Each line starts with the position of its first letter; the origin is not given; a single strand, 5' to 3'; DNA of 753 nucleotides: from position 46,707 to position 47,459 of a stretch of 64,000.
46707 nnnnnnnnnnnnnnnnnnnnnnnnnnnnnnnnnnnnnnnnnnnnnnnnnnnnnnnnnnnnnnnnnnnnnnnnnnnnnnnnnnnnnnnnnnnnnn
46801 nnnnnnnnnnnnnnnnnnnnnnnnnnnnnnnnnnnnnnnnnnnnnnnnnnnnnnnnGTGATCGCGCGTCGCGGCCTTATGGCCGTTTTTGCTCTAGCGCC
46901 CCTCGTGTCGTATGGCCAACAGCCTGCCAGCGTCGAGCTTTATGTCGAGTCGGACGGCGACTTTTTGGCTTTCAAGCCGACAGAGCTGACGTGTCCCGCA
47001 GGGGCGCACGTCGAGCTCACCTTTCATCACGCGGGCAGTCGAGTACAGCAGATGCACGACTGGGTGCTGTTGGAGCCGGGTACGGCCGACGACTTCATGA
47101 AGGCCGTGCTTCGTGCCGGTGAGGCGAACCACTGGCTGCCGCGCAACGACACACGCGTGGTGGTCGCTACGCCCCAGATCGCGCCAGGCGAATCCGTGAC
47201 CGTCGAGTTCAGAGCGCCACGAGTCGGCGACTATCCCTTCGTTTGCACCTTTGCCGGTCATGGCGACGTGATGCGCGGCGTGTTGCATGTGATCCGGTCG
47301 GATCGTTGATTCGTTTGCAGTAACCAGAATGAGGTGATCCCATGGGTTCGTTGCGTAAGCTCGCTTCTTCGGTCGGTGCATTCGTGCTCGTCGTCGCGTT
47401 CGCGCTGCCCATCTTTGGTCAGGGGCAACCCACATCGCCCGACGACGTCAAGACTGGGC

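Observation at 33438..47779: Copper/silver-type resistance island with an unusual split efflux layout and its own operator motif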

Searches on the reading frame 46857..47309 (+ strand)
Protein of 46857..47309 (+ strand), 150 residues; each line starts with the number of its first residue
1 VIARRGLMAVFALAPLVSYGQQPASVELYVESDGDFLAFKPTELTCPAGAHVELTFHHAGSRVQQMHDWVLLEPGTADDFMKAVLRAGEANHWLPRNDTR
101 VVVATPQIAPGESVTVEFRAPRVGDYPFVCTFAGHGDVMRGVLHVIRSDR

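Call 4: search_protein_families(library=pfam, proteins=[window:46857-47309:+], max_evalue=0.01)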
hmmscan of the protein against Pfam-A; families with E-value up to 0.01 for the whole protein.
window:46857-47309:+ (150 aa): 3 families
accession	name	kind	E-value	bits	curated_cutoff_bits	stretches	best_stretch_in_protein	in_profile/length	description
PF13473.12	Cupredoxin_1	-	5.9e-08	33.1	27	1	26-143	23-102/104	Cupredoxin-like domain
PF00127.26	Copper-bind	-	2e-06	28.6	21.2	1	30-145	5-98/99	Copper binding proteins, plastocyanin/azurin family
PF10989.13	DUF2808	-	0.0071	16.8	25.3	0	92-141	83-136/146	Protein of unknown function (DUF2808)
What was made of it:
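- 46857..47309 (+): Azurin/auracyanin-like type-1 cupredoxin. It probably starts at GTG 46857 (GTGA overlap with the pump's stop codon), which gives it a twin-arginine signal. Cupredoxin_1 and Copper-bind (call 4).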

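Call 10: search_protein_families(library=ncbifam, proteins=[window:46857-47309:+], max_evalue=0.001)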
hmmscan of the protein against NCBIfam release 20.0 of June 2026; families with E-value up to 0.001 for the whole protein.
window:46857-47309:+ (150 aa): 1 family
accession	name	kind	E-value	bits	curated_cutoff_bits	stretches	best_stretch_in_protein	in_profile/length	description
TIGR02695.1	azurin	equivalog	2.6e-17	63.3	105.1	1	34-144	8-124/125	azurin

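Call 22: search_solved_structures(query=window:46857-47309:+, max_evalue=1, show_alignments=3)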
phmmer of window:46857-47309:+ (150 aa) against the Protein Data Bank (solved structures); distinct sequences matched with E-value up to 1: 99 (the best 60 are shown).
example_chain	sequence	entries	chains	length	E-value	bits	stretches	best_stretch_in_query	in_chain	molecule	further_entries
2aan_A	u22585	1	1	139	3.6e-19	72.3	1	21-144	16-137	auracyanin A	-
6kol_A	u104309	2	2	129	4.9e-16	62.1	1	24-145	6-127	Blue (Type 1) copper domain protein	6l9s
1cuo_A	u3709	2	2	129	5e-13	52.4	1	30-144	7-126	PROTEIN (AZURIN ISO-2) | Azurin iso-2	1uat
1ov8_A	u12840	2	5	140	8.5e-13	51.6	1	28-143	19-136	Auracyanin B | PROTEIN (AURACYANIN)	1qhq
1rkr_A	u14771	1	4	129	6.9e-10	42.2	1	35-146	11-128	AZURIN-I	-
6l1v_A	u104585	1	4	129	7.7e-10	42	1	35-146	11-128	Azurin-1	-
1joi_A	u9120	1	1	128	5.7e-09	39.2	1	51-144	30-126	AZURIN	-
1aiz_A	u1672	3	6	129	1.4e-08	37.9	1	55-144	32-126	AZURIN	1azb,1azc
3ibo_A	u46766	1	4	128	1.4e-08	37.9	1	53-145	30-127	Azurin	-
2n0m_A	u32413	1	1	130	1.8e-08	37.6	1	35-144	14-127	Lipid modified azurin protein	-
3ay2_A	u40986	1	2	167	2.1e-08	37.4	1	30-144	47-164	Lipid modified azurin protein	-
2aza_A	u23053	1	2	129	2.2e-08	37.3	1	55-144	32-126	AZURIN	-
1gr7_A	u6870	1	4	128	3e-08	36.9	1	52-143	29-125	AZURIN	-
1azr_A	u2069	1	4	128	4.9e-08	36.2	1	53-143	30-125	AZURIN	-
1uri_A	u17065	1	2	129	6.9e-08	35.7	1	55-144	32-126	AZURIN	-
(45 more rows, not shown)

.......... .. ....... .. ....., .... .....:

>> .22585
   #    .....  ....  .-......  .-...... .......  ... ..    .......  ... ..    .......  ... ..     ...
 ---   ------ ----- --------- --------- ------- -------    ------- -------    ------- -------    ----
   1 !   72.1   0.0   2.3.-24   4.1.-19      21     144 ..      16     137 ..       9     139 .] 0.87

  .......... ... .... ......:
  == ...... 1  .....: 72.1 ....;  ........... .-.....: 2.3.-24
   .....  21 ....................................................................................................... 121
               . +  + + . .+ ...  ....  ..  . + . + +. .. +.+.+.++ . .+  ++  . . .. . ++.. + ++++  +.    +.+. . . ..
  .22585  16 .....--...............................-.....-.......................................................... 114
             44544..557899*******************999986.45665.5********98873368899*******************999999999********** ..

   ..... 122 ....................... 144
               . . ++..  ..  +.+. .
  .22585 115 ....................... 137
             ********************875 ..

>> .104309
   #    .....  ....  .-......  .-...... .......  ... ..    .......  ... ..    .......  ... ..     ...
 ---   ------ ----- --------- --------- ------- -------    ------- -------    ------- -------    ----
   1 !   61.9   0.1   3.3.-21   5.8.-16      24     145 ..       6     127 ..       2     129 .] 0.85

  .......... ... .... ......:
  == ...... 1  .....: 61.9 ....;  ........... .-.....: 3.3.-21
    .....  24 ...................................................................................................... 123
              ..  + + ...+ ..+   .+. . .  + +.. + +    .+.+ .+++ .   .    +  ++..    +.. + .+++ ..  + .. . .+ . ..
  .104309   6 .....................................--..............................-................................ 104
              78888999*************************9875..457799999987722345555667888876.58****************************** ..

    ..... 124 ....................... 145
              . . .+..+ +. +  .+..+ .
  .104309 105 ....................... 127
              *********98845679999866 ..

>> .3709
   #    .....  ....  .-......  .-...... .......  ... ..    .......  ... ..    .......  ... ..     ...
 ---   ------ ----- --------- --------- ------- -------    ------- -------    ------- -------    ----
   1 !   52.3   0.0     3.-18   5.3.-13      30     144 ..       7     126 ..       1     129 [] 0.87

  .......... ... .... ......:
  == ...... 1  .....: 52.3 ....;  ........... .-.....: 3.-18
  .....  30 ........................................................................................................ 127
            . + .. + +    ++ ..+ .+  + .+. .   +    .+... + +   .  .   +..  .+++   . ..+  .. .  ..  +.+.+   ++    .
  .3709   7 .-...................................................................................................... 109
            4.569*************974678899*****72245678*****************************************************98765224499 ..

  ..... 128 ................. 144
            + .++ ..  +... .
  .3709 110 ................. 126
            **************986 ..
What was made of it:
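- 46857..47309 (+): Best PDB match is auracyanin A at 3.6e-19 (call 22).
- On Type-1 (blue) copper cupredoxin, azurin/auracyanin group: It aligns to auracyanin A and azurin ligands (call 22).
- The cupredoxin's closest solved relatives, auracyanin and azurin, are electron carriers (call 22).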

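Call 23: find_homologous_proteins(query=window:46878-47306:+, max_evalue=0.00001)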
Query seq(143 aa) (143 aa): 49 proteins with E <= 0.00001 among 116 candidates.
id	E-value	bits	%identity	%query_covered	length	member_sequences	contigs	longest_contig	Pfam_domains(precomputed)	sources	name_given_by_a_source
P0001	1.7e-92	325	100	100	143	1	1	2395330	PF00127.27,PF13473.13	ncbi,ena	-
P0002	5.4e-74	265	82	97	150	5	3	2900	PF00127.27,PF13473.13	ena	-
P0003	7.8e-68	245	77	95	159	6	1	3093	PF00127.27,PF13473.13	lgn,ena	-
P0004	5.5e-67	242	77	93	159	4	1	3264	PF00127.27,PF13473.13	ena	-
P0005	4.2e-66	239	74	96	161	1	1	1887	PF00127.27,PF13473.13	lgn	-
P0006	2.6e-65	237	77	93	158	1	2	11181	PF00127.27,PF13473.13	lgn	-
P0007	2.6e-65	237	77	92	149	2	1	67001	PF00127.27,PF13473.13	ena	-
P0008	7.5e-65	235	74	97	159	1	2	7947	PF00127.27,PF13473.13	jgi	jgi:azurin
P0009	1.3e-64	234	75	94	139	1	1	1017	PF00127.27,PF13473.13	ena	-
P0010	2.7e-64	233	74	93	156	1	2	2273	PF00127.27,PF13473.13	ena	-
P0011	2.9e-64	233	70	99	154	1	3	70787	PF00127.27,PF13473.13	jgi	jgi:azurin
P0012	6.1e-64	232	70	100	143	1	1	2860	PF00127.27,PF13473.13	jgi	jgi:azurin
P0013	6.5e-64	232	71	100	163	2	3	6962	PF00127.27,PF13473.13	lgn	-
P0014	1.5e-63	231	73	92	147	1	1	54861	PF13473.13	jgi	jgi:azurin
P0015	1.5e-63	231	75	97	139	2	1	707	PF00127.27,PF13473.13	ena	-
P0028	8.8e-61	222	70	95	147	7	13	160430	PF00127.27,PF13473.13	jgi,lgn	jgi:azurin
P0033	2.7e-60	220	71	93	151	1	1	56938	PF13473.13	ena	-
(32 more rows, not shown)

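Call 24: find_encoding_contigs(protein=P0001, flank=3000, max_places=2)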
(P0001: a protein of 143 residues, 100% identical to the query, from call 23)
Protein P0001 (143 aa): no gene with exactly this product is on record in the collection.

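Call 25: find_encoding_contigs(protein=P0007, flank=10000, max_places=2)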
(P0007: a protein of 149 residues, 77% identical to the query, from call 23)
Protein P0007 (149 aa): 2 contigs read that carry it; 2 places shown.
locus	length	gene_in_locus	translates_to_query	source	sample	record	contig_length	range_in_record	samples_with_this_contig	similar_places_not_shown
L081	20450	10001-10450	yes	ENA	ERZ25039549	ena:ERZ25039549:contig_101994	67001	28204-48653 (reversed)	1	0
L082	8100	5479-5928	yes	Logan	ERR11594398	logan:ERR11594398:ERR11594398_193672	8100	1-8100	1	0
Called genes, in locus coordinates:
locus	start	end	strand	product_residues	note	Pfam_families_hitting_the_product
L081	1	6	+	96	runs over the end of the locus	-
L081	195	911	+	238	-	-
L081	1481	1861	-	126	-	-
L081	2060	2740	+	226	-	PF00072:Response_reg, PF00486:Trans_reg_C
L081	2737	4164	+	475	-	PF08521:2CSK_N (weak), PF00672:HAMP, PF00512:HisKA, PF02518:HATPase_c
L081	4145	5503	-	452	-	PF02321:OEP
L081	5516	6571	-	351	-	PF00364:Biotin_lipoyl (faint), PF25917:BSH_RND (weak), PF25919:BSH_CusB, PF25973:BSH_CzcB, PF25954:Beta-barrel_RND_2, PF25989:YknX_C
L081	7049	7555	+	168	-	PF00873:ACR_tran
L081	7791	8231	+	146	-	PF00873:ACR_tran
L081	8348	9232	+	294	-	PF00873:ACR_tran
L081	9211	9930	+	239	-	PF00873:ACR_tran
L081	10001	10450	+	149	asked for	PF13473:Cupredoxin_1 (weak), PF00127:Copper-bind (weak)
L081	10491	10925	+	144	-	-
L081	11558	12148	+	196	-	PF04972:BON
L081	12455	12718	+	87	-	PF00456:Transketolase_N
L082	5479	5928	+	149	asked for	PF13473:Cupredoxin_1 (weak), PF00127:Copper-bind (weak)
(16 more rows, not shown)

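Call 26: find_encoding_contigs(protein=P0011, flank=10000, max_places=2)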
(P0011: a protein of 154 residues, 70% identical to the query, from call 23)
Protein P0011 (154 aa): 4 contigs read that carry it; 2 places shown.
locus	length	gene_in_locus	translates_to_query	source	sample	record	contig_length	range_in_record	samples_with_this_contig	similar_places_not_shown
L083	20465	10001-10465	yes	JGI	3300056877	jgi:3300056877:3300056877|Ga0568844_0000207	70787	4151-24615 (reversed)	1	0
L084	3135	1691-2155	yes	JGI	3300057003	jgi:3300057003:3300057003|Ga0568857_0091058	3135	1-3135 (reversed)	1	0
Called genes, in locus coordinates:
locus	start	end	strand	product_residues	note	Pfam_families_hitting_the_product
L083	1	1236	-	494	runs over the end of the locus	PF00989:PAS, PF08448:PAS_4, PF13188:PAS_8 (weak), PF13426:PAS_9, PF24820:Diguanyl_cycl_sensor (weak), PF00512:HisKA, PF02518:HATPase_c, PF00072:Response_reg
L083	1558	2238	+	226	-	PF00072:Response_reg, PF00486:Trans_reg_C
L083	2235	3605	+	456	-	PF00672:HAMP, PF00512:HisKA, PF02518:HATPase_c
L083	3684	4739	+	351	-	PF25917:BSH_RND, PF25919:BSH_CusB (weak), PF25973:BSH_CzcB, PF25954:Beta-barrel_RND_2, PF25967:RND-MFP_C (weak), PF25975:CzcB_C (faint), PF25989:YknX_C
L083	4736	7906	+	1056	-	PF00873:ACR_tran, PF03176:MMPL (faint)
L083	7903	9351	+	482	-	PF02321:OEP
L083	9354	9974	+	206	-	PF00300:His_Phos_1 (weak)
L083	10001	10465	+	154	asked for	PF13473:Cupredoxin_1 (faint), PF00127:Copper-bind (weak)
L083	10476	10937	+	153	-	-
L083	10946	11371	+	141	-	-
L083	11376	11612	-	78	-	-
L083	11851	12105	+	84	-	-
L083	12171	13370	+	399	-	-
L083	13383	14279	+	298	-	PF01297:ZnuA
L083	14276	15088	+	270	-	PF00950:ABC-3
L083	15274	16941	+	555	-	PF12796:Ank_2, PF13637:Ank_4, PF24521:Ank_KRIT1 (weak), PF00023:Ank, PF12796:Ank_2, PF13637:Ank_4, PF00023:Ank, PF12796:Ank_2, +3 more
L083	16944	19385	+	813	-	PF07626:PSD3, PF07637:PSD5, PF07631:PSD4, PF07627:PSCyt3, PF07624:PSD2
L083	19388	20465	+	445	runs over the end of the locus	PF07586:HXXSHH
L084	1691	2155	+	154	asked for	PF13473:Cupredoxin_1 (faint), PF00127:Copper-bind (weak)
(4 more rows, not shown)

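Call 27: find_encoding_contigs(protein=P0028, flank=10000, max_places=3)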
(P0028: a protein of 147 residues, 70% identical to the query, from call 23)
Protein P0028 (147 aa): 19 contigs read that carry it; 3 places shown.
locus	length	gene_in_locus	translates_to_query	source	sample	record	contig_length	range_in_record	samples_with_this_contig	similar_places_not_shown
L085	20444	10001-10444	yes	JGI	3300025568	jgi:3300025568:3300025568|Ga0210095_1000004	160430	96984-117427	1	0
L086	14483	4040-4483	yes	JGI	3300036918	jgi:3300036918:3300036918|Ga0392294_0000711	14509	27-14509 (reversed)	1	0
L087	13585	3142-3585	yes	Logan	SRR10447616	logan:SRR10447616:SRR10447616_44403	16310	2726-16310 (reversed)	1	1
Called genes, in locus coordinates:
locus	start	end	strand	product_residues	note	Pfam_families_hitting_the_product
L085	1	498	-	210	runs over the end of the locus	PF07638:Sigma70_ECF, PF08281:Sigma70_r4_2 (faint)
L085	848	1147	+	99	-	PF00076:RRM_1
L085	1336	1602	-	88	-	-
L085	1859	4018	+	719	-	PF00141:peroxidase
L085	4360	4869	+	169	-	PF04519:Bactofilin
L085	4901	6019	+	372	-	PF00070:Pyr_redox (faint), PF00743:FMO-like, PF00890:FAD_binding_2 (weak), PF01266:DAO (weak), PF07992:Pyr_redox_2, PF13450:NAD_binding_8 (weak), PF13738:Pyr_redox_3, PF13434:Lys_Orn_oxgnase, +3 more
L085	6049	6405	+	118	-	-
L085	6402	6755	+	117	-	-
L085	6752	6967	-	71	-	-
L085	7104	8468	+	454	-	-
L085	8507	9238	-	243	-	PF00106:adh_short, PF08659:KR (weak), PF13561:adh_short_C2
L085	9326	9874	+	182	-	PF00027:cNMP_binding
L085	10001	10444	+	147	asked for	PF13473:Cupredoxin_1 (weak), PF00127:Copper-bind (weak)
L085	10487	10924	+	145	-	-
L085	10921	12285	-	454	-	PF00512:HisKA (weak), PF02518:HATPase_c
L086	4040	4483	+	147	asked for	PF13473:Cupredoxin_1 (weak), PF00127:Copper-bind (weak)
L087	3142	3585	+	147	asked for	PF13473:Cupredoxin_1 (weak), PF00127:Copper-bind (weak)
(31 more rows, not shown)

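Call 29: find_encoding_contigs(protein=P0033, flank=10000, max_places=1)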
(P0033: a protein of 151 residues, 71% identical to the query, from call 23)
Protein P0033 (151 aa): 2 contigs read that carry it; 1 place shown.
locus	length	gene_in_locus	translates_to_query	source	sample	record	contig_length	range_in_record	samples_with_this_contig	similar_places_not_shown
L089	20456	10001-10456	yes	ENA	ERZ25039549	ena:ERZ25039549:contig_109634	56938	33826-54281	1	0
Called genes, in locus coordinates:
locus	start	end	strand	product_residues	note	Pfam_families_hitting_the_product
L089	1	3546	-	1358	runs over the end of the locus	-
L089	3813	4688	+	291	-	PF20181:DUF6544, PF21900:DUF6920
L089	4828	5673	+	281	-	PF01738:DLH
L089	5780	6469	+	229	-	-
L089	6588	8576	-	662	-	PF07715:Plug, PF00593:TonB_dep_Rec_b-barrel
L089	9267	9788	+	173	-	PF00011:HSP20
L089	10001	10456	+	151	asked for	PF13473:Cupredoxin_1 (weak)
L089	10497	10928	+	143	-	-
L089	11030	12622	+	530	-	PF08309:LVIVD (faint)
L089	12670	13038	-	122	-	PF00173:Cyt-b5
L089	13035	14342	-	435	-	PF01794:Ferric_reduct, PF08022:FAD_binding_8, PF00175:NAD_binding_1 (weak)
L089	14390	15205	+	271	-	PF13487:HD_5, PF01966:HD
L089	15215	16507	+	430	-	PF00990:GGDEF, PF00563:EAL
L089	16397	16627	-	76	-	-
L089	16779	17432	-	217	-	PF06902:Fer4_19, PF09360:zf-CDGSH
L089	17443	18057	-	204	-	PF02798:GST_N, PF13417:GST_N_3 (weak), PF13409:GST_N_2, PF14497:GST_C_3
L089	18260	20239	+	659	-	PF01011:PQQ, PF13360:PQQ_2 (faint)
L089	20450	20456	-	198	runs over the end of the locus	PF00571:CBS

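Call 30: find_encoding_contigs(protein=P0014, flank=10000, max_places=1)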
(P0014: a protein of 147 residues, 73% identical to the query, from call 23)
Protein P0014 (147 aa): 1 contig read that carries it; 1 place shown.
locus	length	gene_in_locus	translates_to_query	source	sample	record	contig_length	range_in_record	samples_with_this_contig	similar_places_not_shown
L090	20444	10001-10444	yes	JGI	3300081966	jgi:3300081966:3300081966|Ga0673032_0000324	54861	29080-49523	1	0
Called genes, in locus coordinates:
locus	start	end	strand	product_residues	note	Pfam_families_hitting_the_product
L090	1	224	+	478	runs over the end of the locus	PF00361:Proton_antipo_M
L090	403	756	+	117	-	PF05015:HigB-like_toxin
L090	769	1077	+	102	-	PF01381:HTH_3 (weak)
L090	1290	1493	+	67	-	PF07927:HicA_toxin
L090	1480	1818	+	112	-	PF05534:HicB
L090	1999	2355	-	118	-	PF07883:Cupin_2 (weak)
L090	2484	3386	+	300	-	PF00126:HTH_1, PF03466:LysR_substrate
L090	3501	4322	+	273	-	PF00743:FMO-like, PF01266:DAO (faint), PF03486:HI0933_like (faint), PF07992:Pyr_redox_2, PF13738:Pyr_redox_3, PF13450:NAD_binding_8 (weak), PF13434:Lys_Orn_oxgnase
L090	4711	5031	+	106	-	-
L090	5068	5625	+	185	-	PF01839:FG-GAP (faint)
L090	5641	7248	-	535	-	PF07661:MORN_2 (faint), PF12796:Ank_2 (faint), PF13637:Ank_4 (faint)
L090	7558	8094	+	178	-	PF04519:Bactofilin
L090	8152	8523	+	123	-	-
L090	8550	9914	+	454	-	PF13428:TPR_14 (faint), PF14559:TPR_19 (weak)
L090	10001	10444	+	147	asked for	PF13473:Cupredoxin_1 (weak)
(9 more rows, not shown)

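Call 56: search_dna_similar(query=window:46878-47309:+, collection=plasmids, mode=protein, max_evalue=0.001, max_rows=25)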
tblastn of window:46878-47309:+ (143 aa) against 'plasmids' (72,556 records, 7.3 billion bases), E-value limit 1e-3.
Records with a match: 12; places in all: 12; records where one place covers at least 80% of the query: 7.
Best place of each record, by identity: <60% 12.
By first word of the organism name: Vibrio 4; Pseudoalteromonas 3; Neisseria 2; Aeromonas 1; Chondrinema 1; Rufibacter 1.
By predicted mobility (MOB-suite, as given by PLSDB): non-mobilizable 11; mobilizable 1.
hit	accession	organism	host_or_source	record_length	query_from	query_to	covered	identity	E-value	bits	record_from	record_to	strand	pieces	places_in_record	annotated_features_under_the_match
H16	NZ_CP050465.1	Vibrio campbellii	single cell,seawater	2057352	11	139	90%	31.6%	8e-11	66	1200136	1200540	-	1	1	none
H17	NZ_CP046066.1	Vibrio sp. THAF191d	pure culture,Surface of a polyethylene ...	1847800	10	134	87%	31.8%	2e-10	64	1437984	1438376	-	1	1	none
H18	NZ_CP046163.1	Vibrio sp. THAF191c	pure culture,Surface of a polyethylene ...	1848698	10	134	87%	31.8%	2e-10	64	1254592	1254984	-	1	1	none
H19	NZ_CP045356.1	Vibrio sp. THAF64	pure culture,Surface of a sandy ...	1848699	10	134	87%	31.8%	2e-10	64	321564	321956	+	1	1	none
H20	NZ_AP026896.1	Aeromonas caviae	Microbe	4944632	21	138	83%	31.7%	4e-9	61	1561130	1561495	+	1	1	none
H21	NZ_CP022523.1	Pseudoalteromonas sp. NC201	pure culture,sea water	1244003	9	136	90%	29.1%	1e-9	62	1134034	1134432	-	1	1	none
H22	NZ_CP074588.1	Pseudoalteromonas piscicida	mixed culture,water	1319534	9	136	90%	29.1%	4e-9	61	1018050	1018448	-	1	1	none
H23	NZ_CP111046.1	Chondrinema litorale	Seaweed,red alga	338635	30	138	76%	32.5%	1e-6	54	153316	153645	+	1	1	plastocyanin/azurin family copper-binding protein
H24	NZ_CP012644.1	Rufibacter tibetensis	soil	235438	30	140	78%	30.7%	1e-9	62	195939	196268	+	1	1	plastocyanin/azurin family copper-binding protein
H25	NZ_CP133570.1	Pseudoalteromonas sp. HL-AS1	sediment core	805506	28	136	76%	29.6%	2e-6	53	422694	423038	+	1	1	azu: azurin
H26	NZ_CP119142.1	Neisseria gonorrhoeae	Homo sapiens,whole organism,synovial ...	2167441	47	139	65%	29.9%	1e-4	48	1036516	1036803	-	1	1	none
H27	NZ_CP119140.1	Neisseria gonorrhoeae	Homo sapiens,whole organism,blood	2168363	47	139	65%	29.9%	1e-4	48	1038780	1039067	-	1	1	none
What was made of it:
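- Tried and rejected: Only ordinary azurins at about 30% identity (call 56).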

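Call 70: search_protein_families(library=pfam, proteins=[L083:9354-9974:+, L083:10946-11371:+], max_evalue=1)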
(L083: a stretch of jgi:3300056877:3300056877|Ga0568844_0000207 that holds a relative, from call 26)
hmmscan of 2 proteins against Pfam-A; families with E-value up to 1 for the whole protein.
L083:9354-9974:+ (206 aa): 1 family
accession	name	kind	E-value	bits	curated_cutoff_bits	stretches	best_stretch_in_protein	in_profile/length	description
PF00300.27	His_Phos_1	-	7.4e-06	26.2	21.7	1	42-117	2-70/194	Histidine phosphatase superfamily (branch 1)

L083:10946-11371:+ (141 aa): 0 families

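Call 80: list_cluster_members(proteins=[P0001, P0050, P0094])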
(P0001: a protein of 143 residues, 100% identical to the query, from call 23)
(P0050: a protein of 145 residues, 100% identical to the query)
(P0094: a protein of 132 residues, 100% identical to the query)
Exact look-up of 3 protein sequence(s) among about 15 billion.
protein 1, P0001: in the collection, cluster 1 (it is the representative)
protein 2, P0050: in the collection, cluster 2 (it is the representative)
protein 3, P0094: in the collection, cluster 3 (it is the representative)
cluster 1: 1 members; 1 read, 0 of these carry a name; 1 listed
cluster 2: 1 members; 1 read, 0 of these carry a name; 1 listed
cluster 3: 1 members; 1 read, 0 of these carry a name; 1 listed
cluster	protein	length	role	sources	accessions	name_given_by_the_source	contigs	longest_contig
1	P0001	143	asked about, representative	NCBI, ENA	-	-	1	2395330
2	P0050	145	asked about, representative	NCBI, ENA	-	-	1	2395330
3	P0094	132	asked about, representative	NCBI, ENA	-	-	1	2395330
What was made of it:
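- Tried and rejected: Cluster look-up gave no names or accessions (calls 24, 80).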
